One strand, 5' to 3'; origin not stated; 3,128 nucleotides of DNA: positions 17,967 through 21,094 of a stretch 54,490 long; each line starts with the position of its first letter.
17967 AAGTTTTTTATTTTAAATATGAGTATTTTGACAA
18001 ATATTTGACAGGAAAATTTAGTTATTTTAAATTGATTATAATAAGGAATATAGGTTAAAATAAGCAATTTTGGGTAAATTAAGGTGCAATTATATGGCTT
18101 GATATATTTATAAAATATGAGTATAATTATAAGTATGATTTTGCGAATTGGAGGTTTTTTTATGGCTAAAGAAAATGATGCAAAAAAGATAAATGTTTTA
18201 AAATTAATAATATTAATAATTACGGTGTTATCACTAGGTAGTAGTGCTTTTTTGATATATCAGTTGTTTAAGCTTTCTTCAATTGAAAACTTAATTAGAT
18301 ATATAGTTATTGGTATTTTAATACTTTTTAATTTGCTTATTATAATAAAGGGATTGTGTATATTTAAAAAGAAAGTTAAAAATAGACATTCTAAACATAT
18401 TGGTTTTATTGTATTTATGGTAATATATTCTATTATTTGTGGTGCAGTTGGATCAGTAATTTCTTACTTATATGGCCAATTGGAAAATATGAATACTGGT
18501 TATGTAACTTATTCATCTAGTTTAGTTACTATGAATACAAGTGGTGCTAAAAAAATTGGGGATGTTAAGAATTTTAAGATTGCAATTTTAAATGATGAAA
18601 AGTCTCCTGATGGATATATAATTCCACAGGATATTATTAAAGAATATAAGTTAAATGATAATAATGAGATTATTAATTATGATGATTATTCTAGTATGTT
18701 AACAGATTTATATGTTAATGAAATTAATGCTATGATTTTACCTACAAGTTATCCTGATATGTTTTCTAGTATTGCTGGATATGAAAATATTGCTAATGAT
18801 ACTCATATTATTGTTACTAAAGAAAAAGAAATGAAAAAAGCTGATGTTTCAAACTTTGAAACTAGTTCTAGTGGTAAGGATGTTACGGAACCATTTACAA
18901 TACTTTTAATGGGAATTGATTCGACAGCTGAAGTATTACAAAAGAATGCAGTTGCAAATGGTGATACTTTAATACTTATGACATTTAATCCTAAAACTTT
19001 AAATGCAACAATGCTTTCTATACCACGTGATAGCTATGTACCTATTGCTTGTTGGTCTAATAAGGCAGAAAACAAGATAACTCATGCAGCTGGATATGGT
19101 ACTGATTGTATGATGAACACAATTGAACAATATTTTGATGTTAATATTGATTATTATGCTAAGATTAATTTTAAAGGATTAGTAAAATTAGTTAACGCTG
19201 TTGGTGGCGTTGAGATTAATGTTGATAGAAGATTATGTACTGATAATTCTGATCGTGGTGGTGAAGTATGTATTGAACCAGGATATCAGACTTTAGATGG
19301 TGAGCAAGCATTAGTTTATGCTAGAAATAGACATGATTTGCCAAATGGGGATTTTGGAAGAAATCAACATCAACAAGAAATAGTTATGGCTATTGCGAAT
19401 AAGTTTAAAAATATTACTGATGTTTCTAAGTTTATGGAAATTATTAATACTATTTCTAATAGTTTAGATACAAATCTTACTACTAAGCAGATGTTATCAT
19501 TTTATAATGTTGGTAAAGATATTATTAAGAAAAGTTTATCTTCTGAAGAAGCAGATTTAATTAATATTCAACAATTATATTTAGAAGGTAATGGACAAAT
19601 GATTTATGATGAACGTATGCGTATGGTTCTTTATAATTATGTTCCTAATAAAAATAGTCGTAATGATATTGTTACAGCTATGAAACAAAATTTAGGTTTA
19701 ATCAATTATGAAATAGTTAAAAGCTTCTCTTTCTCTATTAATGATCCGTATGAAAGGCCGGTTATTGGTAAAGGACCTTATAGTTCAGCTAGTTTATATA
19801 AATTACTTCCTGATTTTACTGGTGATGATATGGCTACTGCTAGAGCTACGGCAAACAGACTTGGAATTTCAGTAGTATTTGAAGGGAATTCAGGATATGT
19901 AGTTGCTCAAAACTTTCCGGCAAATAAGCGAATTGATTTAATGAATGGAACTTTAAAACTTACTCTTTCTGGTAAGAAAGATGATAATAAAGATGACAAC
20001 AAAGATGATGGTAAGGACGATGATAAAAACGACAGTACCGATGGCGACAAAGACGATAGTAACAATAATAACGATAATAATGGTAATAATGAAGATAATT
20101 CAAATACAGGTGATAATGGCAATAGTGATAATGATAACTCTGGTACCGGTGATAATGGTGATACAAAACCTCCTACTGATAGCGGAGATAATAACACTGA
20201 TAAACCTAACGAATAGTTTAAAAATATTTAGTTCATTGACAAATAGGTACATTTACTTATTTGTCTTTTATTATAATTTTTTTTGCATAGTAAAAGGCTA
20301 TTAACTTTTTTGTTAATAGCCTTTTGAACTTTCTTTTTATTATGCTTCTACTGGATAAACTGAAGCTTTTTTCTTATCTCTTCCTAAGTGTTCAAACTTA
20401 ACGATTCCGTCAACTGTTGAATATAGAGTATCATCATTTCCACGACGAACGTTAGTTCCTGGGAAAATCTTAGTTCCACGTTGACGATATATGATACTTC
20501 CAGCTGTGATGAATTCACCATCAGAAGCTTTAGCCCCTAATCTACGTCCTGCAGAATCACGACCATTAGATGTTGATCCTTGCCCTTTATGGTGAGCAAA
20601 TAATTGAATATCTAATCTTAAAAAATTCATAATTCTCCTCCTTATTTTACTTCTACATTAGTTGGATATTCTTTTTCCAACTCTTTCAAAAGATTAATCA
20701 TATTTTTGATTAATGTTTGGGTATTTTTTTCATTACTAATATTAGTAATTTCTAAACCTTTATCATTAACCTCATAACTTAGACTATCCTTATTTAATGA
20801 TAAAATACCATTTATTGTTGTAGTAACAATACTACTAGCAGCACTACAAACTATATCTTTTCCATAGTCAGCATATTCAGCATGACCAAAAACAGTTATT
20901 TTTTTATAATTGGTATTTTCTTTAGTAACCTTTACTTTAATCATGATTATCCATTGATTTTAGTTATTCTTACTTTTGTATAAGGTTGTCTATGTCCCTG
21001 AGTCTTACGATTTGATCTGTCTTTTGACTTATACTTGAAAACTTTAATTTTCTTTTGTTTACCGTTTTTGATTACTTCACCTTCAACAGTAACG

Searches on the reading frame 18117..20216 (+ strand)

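Call 10: search_protein_families(library=pfam, proteins=[window:18117-20216:+], max_evalue=0.00001)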
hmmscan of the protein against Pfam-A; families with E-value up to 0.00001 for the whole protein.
window:18117-20216:+ (699 aa): 2 families
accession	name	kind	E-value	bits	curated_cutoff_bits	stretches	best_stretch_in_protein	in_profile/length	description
PF03816.19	LytR_cpsA_psr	-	8.3e-46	156.3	24.6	1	282-431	2-149/150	LytR_cpsA_psr family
PF03793.24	PASTA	-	5.1e-08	33.2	23.2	1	564-618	3-63/64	PASTA domain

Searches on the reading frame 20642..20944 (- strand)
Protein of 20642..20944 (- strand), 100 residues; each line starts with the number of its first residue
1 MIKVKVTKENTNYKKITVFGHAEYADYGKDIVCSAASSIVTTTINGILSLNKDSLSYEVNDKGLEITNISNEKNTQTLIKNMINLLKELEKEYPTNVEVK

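Call 5: search_protein_families(library=ncbifam, proteins=[window:20642-20944:-], max_evalue=0.01)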
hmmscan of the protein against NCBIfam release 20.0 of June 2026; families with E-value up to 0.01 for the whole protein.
window:20642-20944:- (100 aa): 12 families
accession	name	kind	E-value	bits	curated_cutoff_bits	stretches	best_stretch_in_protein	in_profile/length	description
NF011132.0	PRK14553.3-1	equivalog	4.5e-18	65.4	133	1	1-97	1-99/106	ribosomal-processing cysteine protease Prp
NF011129.0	PRK14553.2-2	equivalog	3.6e-15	56.2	133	1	1-100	1-101/104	ribosomal-processing cysteine protease Prp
NF011131.0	PRK14553.2-4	equivalog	4.2e-15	56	225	1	9-99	10-104/113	ribosomal-processing cysteine protease Prp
NF011126.0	PRK14553.1-6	equivalog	5.5e-15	55.5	135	1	1-100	1-108/112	ribosomal-processing cysteine protease Prp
NF011125.0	PRK14553.1-5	equivalog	4.4e-11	43.1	201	1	1-99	1-102/105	ribosomal-processing cysteine protease Prp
NF011133.0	PRK14553.3-2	equivalog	3.4e-10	40.2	171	1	1-99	1-104/113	ribosomal-processing cysteine protease Prp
NF011130.0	PRK14553.2-3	equivalog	1.4e-08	34.8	189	1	14-98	14-103/111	ribosomal-processing cysteine protease Prp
NF011134.0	PRK14553.3-3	equivalog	2.7e-08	33.7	185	1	1-98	1-92/95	ribosomal-processing cysteine protease Prp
NF011127.0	PRK14553.1-7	equivalog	3.4e-08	33.8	122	1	1-95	1-105/123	ribosomal-processing cysteine protease Prp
NF011124.0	PRK14553.1-4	equivalog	5.7e-08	32.8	186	1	1-93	1-101/114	ribosomal-processing cysteine protease Prp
NF011128.0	PRK14553.2-1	equivalog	7.3e-08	32.6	136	1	1-99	1-101/109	ribosomal-processing cysteine protease Prp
NF011122.0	PRK14553.1-1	equivalog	2.2e-06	27.9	166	1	1-90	1-96/108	ribosomal-processing cysteine protease Prp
